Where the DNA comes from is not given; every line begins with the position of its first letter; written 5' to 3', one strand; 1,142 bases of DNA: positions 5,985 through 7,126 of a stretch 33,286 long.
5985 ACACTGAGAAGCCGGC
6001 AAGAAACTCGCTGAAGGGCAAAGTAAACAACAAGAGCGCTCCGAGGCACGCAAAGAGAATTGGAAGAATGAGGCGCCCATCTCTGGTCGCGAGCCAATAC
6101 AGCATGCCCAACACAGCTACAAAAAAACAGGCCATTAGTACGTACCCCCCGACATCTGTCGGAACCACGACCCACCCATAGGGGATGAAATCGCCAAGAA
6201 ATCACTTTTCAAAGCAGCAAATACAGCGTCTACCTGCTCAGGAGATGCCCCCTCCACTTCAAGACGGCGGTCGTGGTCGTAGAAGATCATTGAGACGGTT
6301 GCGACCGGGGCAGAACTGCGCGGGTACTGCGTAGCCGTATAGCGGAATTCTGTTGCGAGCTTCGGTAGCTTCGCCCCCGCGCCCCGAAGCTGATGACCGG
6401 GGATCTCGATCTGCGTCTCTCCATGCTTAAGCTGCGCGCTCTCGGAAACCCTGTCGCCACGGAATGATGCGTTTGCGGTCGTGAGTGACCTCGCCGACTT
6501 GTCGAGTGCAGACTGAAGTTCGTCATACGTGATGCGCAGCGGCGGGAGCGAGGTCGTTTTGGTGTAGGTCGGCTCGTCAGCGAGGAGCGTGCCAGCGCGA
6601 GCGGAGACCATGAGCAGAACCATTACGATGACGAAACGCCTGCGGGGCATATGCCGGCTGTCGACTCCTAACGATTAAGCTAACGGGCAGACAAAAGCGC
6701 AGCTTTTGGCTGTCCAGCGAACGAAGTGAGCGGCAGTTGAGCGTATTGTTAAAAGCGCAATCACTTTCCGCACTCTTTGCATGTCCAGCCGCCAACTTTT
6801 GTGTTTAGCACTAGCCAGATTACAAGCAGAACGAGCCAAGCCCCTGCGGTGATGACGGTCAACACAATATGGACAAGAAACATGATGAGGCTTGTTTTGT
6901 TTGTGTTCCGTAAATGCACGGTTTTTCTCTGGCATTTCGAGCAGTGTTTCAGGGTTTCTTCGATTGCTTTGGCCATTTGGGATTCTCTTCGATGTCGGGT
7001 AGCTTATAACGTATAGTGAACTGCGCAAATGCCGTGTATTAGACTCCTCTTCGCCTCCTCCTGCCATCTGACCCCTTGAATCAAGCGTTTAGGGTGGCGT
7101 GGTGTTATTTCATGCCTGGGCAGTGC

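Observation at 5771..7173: Bona fide attC sites reveal a decayed chromosomal integron with uncharacterised cassettes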

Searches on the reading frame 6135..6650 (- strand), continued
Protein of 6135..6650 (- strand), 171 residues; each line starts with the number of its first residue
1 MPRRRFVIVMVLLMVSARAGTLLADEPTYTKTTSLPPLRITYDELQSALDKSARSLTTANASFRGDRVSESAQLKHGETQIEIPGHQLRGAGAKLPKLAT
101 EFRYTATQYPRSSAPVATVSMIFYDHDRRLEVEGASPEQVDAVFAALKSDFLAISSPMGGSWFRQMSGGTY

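Call 89: search_solved_structures(query=A7, max_evalue=1)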
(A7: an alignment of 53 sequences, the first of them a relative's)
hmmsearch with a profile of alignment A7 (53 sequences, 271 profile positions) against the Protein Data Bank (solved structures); distinct sequences matched with E-value up to 1: 4.
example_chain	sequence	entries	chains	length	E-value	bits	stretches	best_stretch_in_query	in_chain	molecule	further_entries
8far_A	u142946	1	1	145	0.28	13.4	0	6-61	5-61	I432-1-CC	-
8cus_A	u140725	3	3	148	0.32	13.2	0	6-60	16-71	I432-1(NaCl) Chain A | I432-1(Imd) Chain A | I432-1-X3 Chain A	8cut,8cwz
1t3j_A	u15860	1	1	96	0.35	13.1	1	48-103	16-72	mitofusin 1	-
8fwd_1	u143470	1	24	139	0.38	12.9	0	6-61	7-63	O43-rpxdoc-EK1_B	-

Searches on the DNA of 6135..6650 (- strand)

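Call 39: search_with_rna_model(model_id=R2, sources=[L001, L002, L003, L004, L005, L071, L072, L073, L074, L075], max_evalue=1, filters=off, show_alignments=0)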
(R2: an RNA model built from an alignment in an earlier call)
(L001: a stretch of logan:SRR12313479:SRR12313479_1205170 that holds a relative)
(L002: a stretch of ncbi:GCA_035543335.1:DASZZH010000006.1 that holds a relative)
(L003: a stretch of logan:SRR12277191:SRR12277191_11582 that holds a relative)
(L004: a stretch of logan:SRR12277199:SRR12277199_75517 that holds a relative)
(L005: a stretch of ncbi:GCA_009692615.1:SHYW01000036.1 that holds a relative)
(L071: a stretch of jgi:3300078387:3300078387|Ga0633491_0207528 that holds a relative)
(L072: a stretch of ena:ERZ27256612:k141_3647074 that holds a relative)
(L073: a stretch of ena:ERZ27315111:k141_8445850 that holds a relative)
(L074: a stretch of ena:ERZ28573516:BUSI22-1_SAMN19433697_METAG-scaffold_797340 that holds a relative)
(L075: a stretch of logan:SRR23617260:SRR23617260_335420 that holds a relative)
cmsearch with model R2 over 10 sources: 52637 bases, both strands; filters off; matches with E-value up to 1: 10.
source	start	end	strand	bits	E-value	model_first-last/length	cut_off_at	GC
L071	1688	1750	+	55.6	2.1e-10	1-78/78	no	0.65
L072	1116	1178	+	52.3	1.1e-09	1-78/78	no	0.65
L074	906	968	+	48.8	7.2e-09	1-78/78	no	0.65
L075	881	943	+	46.8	1.9e-08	1-78/78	no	0.67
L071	2405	2472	+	41.8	2.6e-07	1-78/78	no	0.57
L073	1210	1264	+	33.6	1.7e-05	5-74/78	no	0.65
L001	414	502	+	27.2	0.00049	1-78/78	no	0.48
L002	10819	10879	+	24.8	0.0016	1-78/78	no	0.61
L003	865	925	+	24.8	0.0016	1-78/78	no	0.61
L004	865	925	+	24.8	0.0016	1-78/78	no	0.61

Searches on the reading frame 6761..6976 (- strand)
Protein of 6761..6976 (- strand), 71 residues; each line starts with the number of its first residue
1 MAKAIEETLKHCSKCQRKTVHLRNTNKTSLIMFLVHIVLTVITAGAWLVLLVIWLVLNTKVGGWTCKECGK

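Call 8: search_protein_families(library=pfam, proteins=[window:6761-6976:-], max_evalue=0.01)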
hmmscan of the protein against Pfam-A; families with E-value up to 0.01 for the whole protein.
window:6761-6976:- (71 aa): 1 family
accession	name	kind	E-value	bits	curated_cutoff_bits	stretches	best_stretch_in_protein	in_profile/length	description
PF09889.16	DUF2116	-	0.0085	16.5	26.8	1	3-42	11-52/59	Probable treble clef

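Call 11: find_encoding_contigs(protein=window:6761-6976:-, flank=10000, max_places=8)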
Protein window:6761-6976:- (71 aa): 2 contigs read that carry it; 1 place shown.
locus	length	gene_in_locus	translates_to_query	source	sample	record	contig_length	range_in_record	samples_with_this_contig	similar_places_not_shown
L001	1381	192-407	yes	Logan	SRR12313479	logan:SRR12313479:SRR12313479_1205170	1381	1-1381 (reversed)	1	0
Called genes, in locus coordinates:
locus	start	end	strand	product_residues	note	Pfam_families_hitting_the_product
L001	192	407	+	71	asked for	-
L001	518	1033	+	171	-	-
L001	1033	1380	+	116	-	?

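Call 41: find_homologous_proteins(query=window:6761-6976:-, max_evalue=0.01)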
Query window:6761-6976:- (71 aa): 20 proteins with E <= 0.01 among 20 candidates.
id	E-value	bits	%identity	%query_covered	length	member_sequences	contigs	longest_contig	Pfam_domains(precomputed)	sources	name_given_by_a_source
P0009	5.5e-35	136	86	100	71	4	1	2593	-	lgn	-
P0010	1.0e-32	128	79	100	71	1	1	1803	-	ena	-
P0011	1.1e-31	125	80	100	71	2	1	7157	-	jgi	jgi:hypothetical protein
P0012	6.4e-31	123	77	100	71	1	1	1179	-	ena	-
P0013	7.9e-31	123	75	100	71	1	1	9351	-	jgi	-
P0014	1.3e-30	122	76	100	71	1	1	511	-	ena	-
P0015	1.6e-30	122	76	100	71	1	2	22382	-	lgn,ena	-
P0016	8.5e-30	119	73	100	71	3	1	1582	-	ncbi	-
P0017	1.7e-29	118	77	100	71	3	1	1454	-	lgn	-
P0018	3.2e-29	117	73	100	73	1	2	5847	-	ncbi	-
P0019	6.3e-29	116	72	100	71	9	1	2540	-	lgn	-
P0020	2.3e-28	115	69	100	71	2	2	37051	-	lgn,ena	-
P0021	3.1e-28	114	73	99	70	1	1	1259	-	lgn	-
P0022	4.7e-28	114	70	99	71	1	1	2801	-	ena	-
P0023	6.3e-28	113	70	100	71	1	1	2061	-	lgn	-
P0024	1.8e-25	106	69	99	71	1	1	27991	-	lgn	-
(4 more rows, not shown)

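Call 42: find_encoding_contigs(protein=P0020, flank=10000, max_places=2)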
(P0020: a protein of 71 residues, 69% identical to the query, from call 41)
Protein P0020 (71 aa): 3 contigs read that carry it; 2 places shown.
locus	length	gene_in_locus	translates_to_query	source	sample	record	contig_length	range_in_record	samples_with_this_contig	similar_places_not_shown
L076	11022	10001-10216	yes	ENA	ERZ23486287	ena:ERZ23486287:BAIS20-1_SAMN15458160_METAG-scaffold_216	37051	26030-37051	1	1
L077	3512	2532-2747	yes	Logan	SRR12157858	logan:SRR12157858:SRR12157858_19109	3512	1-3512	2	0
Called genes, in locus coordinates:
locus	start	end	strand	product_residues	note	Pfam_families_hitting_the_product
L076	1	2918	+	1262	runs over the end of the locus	-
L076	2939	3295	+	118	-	-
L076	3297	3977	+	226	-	-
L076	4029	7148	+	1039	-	-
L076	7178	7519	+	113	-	-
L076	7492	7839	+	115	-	-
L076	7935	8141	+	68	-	-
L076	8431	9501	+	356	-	PF02387:IncFII_repA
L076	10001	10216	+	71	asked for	-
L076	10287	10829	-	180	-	-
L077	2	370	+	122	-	?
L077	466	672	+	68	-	-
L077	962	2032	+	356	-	PF02387:IncFII_repA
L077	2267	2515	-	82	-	-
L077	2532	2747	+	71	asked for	-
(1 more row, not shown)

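Call 43: find_encoding_contigs(protein=P0024, flank=10000, max_places=2)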
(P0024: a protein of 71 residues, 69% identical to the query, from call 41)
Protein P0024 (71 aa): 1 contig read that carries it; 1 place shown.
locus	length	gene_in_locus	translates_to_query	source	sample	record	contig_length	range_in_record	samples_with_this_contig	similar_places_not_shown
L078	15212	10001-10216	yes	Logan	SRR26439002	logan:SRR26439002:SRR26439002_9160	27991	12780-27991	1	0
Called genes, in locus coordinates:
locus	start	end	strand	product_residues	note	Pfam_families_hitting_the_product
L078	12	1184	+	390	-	PF05065:Phage_capsid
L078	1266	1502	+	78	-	-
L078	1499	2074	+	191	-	PF05135:Phage_connect_1 (faint)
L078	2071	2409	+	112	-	PF05521:Phage_HCP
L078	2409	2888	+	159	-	-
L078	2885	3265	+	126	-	PF11367:Tail_completion_gp17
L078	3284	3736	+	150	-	-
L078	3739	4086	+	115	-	-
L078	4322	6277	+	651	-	-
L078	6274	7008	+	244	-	-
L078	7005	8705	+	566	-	-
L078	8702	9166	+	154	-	-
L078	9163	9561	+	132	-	-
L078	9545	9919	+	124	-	PF14301:DUF4376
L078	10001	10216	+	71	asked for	-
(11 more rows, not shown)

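Call 44: find_encoding_contigs(protein=P0015, flank=10000, max_places=2)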
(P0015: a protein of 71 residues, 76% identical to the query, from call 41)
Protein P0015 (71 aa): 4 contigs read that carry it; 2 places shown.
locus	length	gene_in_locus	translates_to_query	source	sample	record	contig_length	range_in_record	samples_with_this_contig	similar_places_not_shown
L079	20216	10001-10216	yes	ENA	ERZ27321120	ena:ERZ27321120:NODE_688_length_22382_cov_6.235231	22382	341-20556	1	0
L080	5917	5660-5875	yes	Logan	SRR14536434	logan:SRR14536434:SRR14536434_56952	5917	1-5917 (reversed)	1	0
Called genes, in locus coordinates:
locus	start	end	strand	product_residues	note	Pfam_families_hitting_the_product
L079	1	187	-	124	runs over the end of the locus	PF08765:Mor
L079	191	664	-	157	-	PF06252:GemA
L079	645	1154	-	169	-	PF17948:DnaT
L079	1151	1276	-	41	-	-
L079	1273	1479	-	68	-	-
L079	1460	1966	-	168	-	PF05869:Dam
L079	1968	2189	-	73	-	PF01258:zf-dskA_traR (weak)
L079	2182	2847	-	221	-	-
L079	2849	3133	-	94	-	-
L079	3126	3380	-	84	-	-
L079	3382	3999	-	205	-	PF11363:DUF3164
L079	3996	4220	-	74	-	-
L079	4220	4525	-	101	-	-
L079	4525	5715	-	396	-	PF13191:AAA_16 (weak), PF13401:AAA_22, PF13604:AAA_30 (weak)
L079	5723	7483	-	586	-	PF00665:rve (weak)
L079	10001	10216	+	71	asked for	-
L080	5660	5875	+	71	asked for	-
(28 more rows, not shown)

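Call 45: search_protein_families(library=phrogs, proteins=[window:6761-6976:-, P0020, P0015], max_evalue=0.1)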
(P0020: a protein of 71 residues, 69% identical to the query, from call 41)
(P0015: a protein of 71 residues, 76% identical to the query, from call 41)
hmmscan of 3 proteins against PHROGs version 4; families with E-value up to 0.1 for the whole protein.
window:6761-6976:- (71 aa): 4 families
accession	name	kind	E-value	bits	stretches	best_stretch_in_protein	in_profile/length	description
phrog_8761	-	unknown function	2.2e-07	31.4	1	25-58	4-37/41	-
phrog_35826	-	unknown function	0.0024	18.9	1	18-55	80-117/124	-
phrog_34413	-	unknown function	0.082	13.9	1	31-59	44-72/91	-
phrog_716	-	other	0.088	13.7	1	27-60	75-108/204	Na/K ATPase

P0020 (71 aa): 3 families
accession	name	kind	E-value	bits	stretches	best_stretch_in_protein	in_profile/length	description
phrog_8761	-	unknown function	8e-05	23.2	1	32-58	11-37/41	-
phrog_34413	-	unknown function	0.0054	17.7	1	1-59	14-72/91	-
phrog_35826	-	unknown function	0.0057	17.6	1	31-57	93-119/124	-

P0015 (71 aa): 5 families
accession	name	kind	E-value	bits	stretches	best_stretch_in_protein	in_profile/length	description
phrog_8761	-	unknown function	3.9e-07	30.6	1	24-58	3-37/41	-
phrog_35826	-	unknown function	0.00015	22.7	1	20-55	82-117/124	-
phrog_34413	-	unknown function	0.0022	18.9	1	1-59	14-72/91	-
phrog_36892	-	unknown function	0.0029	18.8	1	34-59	14-39/58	-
phrog_30221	-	unknown function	0.076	14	1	10-54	75-119/125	-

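Call 46: search_protein_families(library=padloc, proteins=[window:6761-6976:-, P0020, P0015], max_evalue=0.1)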
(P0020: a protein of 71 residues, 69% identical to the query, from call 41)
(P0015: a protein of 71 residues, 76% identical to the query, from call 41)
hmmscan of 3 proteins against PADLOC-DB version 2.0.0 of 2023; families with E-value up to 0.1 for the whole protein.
window:6761-6976:- (71 aa): 0 families

P0020 (71 aa): 0 families

P0015 (71 aa): 0 families

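Call 47: search_protein_families(library=ncbifam, proteins=[window:6761-6976:-], max_evalue=0.01)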
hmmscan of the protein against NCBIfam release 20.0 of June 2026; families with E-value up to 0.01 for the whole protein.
window:6761-6976:- (71 aa): 1 family
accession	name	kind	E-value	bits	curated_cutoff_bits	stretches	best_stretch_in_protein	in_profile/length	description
TIGR04104.1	cxxc_20_cxxc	subfamily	0.0087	16.4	45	1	10-54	26-75/93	TIGR04104 family putative zinc finger protein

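Call 50: find_related_loci(query=A5, collection=viral_contigs, flank=4000)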
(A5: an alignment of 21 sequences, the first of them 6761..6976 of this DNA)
Query A5 (71 aa) in viral_contigs; peptide patterns used: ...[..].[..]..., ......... (x = any residue, [..] = any of these).
97 stretches matched a pattern; 13 encode a relative of the query (tblastn E <= 1e-3); 13 distinct loci.
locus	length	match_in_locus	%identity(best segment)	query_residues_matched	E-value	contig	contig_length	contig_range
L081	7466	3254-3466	75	1-71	9e-35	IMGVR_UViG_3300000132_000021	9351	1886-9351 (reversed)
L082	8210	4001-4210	64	1-70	4e-22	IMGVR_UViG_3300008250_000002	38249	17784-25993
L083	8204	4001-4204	51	3-70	5e-22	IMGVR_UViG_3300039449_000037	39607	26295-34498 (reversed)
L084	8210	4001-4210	64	1-70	4e-22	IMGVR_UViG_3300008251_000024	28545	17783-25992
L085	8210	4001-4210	49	1-70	3e-21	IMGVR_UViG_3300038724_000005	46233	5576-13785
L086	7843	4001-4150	64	22-71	1e-17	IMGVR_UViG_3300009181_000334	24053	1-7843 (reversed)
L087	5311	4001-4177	34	4-70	9e-11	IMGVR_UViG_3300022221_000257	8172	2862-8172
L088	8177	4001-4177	36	4-70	2e-10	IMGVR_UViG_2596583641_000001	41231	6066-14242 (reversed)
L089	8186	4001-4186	35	2-71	4e-10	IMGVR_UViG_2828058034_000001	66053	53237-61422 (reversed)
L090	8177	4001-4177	37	4-70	6e-10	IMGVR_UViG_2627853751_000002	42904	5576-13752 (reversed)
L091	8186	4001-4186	35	2-71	6e-10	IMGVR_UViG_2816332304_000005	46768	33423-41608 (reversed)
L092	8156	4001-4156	35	11-70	3e-9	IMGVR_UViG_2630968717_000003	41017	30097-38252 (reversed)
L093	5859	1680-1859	32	4-71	1e-5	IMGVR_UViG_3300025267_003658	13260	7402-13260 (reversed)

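Call 51: find_related_loci(query=A5, collection=metagenome_contigs, flank=3000)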
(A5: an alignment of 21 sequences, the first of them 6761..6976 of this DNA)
Query A5 (71 aa) in metagenome_contigs; peptide patterns used: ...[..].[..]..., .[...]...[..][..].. (x = any residue, [..] = any of these).
155 stretches matched a pattern; 7 encode a relative of the query (tblastn E <= 1e-3); 7 distinct loci.
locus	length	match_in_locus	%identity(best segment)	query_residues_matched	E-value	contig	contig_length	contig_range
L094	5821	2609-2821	75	1-71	8e-35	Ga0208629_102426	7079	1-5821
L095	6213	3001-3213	73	1-71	7e-34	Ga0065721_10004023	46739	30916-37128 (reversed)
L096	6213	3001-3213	72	1-71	9e-34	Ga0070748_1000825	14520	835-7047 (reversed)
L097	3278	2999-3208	77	1-70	2e-28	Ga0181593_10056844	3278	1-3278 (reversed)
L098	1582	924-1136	73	1-71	5e-27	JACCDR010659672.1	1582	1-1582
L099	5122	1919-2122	66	3-70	6e-23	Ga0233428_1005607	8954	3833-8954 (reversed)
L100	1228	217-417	57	3-69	2e-22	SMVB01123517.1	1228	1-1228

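Call 53: find_encoding_contigs(protein=P0009, flank=3000, max_places=3)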
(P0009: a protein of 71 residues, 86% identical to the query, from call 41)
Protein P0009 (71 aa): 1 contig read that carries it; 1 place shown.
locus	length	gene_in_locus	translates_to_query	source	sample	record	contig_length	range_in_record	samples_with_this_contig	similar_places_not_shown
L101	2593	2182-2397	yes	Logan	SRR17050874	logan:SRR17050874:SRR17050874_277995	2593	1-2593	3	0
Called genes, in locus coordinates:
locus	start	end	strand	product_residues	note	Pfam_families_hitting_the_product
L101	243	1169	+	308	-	PF01906:YbjQ_1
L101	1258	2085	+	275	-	-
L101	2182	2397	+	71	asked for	-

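Call 72: predict_structure(alignment_id=A5)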
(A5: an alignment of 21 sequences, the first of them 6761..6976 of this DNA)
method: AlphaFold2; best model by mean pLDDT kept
length: 71 residues; sequences in the alignment: 21
mean_pLDDT: 77.1   pTM: 0.40
mean pLDDT of the five models: 77.1, 75.5, 74.5, 68.1, 62.4
residues with pLDDT >= 90: 18; 70-90: 30; 50-70: 21; < 50: 2
segments of 3 or more residues with pLDDT < 50: none
pLDDT, mean of each block of 10 residues (from residue 1): 64 81 72 93 95 82 56 46
secondary structure, 60 per line:
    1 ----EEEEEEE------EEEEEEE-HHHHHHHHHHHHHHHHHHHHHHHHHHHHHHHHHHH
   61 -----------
elements in order: E5-11 E18-24 H26-60

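Call 76: fold_search(model_id=the predicted structure, library=viral)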
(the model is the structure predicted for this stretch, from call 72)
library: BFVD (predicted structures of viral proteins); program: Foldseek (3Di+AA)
matches with E <= 10: 11; with E <= 0.001: 0
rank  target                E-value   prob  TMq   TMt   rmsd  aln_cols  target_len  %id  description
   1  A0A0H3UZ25            3.7e+00  0.28  0.52  0.55   6.1        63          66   14  (no name in the UniProt tables at hand)
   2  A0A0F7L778            5.6e+00  0.08  0.34  0.19   8.5        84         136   12  Uncharacterized protein [uncultured marine virus]
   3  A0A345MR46            7.3e+00  0.05  0.34  0.10   5.5        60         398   10  (no name in the UniProt tables at hand)
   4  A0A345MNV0            7.9e+00  0.08  0.36  0.09   4.0        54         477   11  (no name in the UniProt tables at hand)
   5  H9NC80                8.4e+00  0.15  0.48  0.51   4.2        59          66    8  (no name in the UniProt tables at hand)
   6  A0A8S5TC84            8.4e+00  0.09  0.46  0.23  11.5        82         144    6  Uncharacterized protein (Fragment) [Podoviridae sp. ctwJH20]
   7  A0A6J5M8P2            9.0e+00  0.10  0.31  0.16  11.6        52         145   13  Uncharacterized protein [uncultured Caudovirales phage]
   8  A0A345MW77            9.0e+00  0.06  0.37  0.08   7.9        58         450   17  (no name in the UniProt tables at hand)
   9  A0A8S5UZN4            9.7e+00  0.10  0.38  0.30  10.4        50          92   18  Uncharacterized protein [Siphoviridae sp. ctJT77]
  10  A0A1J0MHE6            9.7e+00  0.08  0.22  0.14   1.6        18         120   28  Baseplate protein [Klebsiella phage KPV15]
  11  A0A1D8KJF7            9.7e+00  0.08  0.40  0.11   7.5        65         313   12  Uncharacterized protein [Synechococcus phage S-CAM3]

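Call 88: search_protein_families(library=pfam, proteins=[L095:2583-3017:+, L088:3169-3888:+, L083:4204-4824:-, L085:4210-4830:-, L081:2265-3143:-, L082:4602-5153:+, L086:2447-3709:+, L096:1723-2163:+, L089:4245-4697:+], max_evalue=0.001)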
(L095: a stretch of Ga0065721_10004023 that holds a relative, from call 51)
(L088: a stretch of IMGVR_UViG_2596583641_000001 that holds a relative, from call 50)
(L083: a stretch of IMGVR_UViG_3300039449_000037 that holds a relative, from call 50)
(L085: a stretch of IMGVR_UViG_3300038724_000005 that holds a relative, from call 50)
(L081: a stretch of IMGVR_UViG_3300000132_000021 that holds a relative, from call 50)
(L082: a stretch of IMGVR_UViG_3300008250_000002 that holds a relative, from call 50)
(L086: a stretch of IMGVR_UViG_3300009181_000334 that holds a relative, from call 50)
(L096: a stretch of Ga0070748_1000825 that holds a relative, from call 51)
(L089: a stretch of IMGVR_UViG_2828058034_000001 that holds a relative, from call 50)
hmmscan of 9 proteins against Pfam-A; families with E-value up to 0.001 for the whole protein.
L095:2583-3017:+ (144 aa): 1 family
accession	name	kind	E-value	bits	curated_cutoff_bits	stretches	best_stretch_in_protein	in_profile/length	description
PF07022.19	Phage_CI_repr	-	8.5e-07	29.7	22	1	10-53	5-48/65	Bacteriophage CI repressor helix-turn-helix domain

L088:3169-3888:+ (239 aa): 1 family
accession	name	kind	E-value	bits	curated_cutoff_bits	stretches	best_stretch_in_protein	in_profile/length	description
PF00717.28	Peptidase_S24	-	5.6e-25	87.8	23.3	1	117-231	1-115/116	Peptidase S24-like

L083:4204-4824:- (206 aa): 6 families
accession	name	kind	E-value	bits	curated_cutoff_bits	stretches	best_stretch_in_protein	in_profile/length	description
PF01381.28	HTH_3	-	6.1e-10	39.4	23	1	15-61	8-55/55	Helix-turn-helix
PF00717.28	Peptidase_S24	-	2.2e-07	31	23.3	1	90-202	19-113/116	Peptidase S24-like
PF13443.12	HTH_26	-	1.4e-06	28.9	22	1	7-59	1-55/63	Cro/C1-type HTH DNA-binding domain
PF12844.13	HTH_19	-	8e-05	22.9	30.2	1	5-64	1-61/64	Helix-turn-helix domain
PF13560.12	HTH_31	-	0.00011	22.8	27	1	3-59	1-59/64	Helix-turn-helix domain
PF13412.12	HTH_24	-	0.00052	20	21.9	0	9-35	10-36/48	Winged helix-turn-helix DNA-binding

L085:4210-4830:- (206 aa): 6 families
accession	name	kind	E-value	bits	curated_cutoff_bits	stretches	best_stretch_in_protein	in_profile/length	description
PF01381.28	HTH_3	-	1.2e-09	38.5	23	1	15-61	8-55/55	Helix-turn-helix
PF00717.28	Peptidase_S24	-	8e-08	32.4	23.3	1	88-202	17-113/116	Peptidase S24-like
PF13443.12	HTH_26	-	7e-06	26.6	22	1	7-59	1-55/63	Cro/C1-type HTH DNA-binding domain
PF12844.13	HTH_19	-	4.2e-05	23.8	30.2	1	5-64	1-61/64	Helix-turn-helix domain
PF13412.12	HTH_24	-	0.00018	21.4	21.9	0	9-35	10-36/48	Winged helix-turn-helix DNA-binding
PF13560.12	HTH_31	-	0.00079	20.1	27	0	3-59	1-59/64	Helix-turn-helix domain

L081:2265-3143:- (292 aa): 6 families
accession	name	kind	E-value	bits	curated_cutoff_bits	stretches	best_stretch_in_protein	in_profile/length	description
PF13614.12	AAA_31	-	2.8e-37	128.8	27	1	35-214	2-175/177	AAA domain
PF01656.29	CbiA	-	2.3e-12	47.4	25.4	1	37-192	1-54/125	CobQ/CobB/MinD/ParA nucleotide binding domain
PF10609.15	ParA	-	3.6e-09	36.9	27.1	1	34-72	3-41/246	NUBPL iron-transfer P-loop NTPase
PF02374.21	ArsA_ATPase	-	1.2e-08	35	24.3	1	35-176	2-144/305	Anion-transporting ATPase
PF09140.17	MipZ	-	1.4e-08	34.8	20.7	1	36-81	2-48/262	ATPase MipZ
PF00142.24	Fer4_NifH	-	1.4e-05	25.2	25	1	43-82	8-47/271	4Fe-4S iron sulfur cluster binding proteins, NifH/frxC family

L082:4602-5153:+ (183 aa): 9 families
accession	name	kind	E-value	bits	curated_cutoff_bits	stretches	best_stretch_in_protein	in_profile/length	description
PF00239.26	Resolvase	-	8.3e-44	149.6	23.3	1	3-135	2-144/145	Resolvase, N terminal domain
PF02954.25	HTH_8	-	1.9e-06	27.9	22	1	162-183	20-41/42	Bacterial regulatory protein, Fis family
PF02796.21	HTH_7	-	4.2e-06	27.2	23.8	1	138-180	1-41/45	Helix-turn-helix domain of resolvase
PF08279.18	HTH_11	-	0.00027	21.2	25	0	153-182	8-37/55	HTH domain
PF12728.13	HTH_17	-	0.0003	21.4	27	1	164-179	5-20/51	Helix-turn-helix domain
PF13384.12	HTH_23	-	0.0003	20.9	24.6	0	163-182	20-39/50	Homeodomain-like domain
PF13936.12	HTH_38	-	0.00039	20.5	27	0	165-182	25-42/44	Helix-turn-helix domain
PF13545.12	HTH_Crp_2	-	0.00064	20.1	27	0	160-183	22-45/70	Crp-like helix-turn-helix domain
PF13309.12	HTH_22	-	0.00086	19.7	29.6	0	164-182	45-63/63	HTH domain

L086:2447-3709:+ (420 aa): 3 families
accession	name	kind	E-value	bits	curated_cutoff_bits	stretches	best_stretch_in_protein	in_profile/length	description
PF22022.2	Phage_int_M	-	3.3e-24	85.4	27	1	103-196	1-95/96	Phage integrase central domain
PF13356.12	Arm-DNA-bind_3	-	1.7e-19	70.2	27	1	8-90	1-79/83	Arm DNA-binding domain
PF00589.27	Phage_integrase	-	4.1e-13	49.9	27.1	1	229-387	23-169/172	Phage integrase family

L096:1723-2163:+ (146 aa): 1 family
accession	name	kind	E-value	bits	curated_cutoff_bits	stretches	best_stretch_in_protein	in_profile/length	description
PF01381.28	HTH_3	-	3.4e-06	27.4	23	1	22-67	2-47/55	Helix-turn-helix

L089:4245-4697:+ (150 aa): 1 family
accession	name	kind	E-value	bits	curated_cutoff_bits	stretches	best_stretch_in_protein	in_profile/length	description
PF11008.14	DUF2846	-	0.00089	19.7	34.3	0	54-138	9-80/92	Protein of unknown function (DUF2846)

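Call 90: search_solved_structures(query=A5, max_evalue=1)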
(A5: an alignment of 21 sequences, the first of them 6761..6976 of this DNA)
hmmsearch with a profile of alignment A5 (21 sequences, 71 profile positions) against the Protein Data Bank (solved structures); distinct sequences matched with E-value up to 1: 0.
